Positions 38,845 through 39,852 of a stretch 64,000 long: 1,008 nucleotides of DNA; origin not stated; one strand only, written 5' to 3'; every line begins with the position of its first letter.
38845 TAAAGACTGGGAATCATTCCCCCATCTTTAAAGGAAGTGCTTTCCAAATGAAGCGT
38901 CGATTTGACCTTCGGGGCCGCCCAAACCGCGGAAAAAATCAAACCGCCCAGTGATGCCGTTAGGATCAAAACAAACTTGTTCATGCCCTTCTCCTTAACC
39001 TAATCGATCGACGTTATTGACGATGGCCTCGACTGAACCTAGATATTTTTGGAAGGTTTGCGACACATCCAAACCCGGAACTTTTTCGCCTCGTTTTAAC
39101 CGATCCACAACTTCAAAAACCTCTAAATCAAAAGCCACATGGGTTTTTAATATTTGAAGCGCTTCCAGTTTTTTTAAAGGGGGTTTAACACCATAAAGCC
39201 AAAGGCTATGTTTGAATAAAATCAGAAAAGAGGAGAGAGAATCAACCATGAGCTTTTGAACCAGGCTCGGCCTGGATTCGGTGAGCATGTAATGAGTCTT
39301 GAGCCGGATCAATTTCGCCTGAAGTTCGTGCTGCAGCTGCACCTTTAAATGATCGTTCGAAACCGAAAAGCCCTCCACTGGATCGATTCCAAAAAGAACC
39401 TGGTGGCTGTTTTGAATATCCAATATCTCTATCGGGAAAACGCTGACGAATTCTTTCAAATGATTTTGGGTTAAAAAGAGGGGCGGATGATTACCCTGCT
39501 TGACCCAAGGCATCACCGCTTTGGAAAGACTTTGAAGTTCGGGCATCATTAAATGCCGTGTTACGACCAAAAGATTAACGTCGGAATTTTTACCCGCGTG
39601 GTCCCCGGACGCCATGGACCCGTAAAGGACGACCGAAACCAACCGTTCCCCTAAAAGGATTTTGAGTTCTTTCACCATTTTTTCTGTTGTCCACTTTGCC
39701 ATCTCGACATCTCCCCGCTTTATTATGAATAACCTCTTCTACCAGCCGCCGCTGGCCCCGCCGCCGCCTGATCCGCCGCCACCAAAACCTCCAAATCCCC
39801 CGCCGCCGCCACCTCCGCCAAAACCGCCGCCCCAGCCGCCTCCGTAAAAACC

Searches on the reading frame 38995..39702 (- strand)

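Call 54: search_protein_families(library=ncbifam, proteins=[window:38995-39702:-], max_evalue=0.01)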
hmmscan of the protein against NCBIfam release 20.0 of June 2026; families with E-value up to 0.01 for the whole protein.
window:38995-39702:- (235 aa): 3 families
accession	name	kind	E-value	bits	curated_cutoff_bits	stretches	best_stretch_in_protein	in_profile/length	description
NF012212.1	ANT_9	subfamily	2.2e-05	23.9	340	1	7-59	7-59/249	aminoglycoside nucleotidyltransferase ANT(9)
NF033220.1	ANT_3pp_II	equivalog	0.00013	21.4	400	1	7-63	8-64/258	ANT(3'')-II family aminoglycoside nucleotidyltransferase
NF051895.1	anti_phage_HalB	equivalog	0.0038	16.9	190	1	24-50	2-27/211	anti-phage Hailong system nucleotidyltransferase HalB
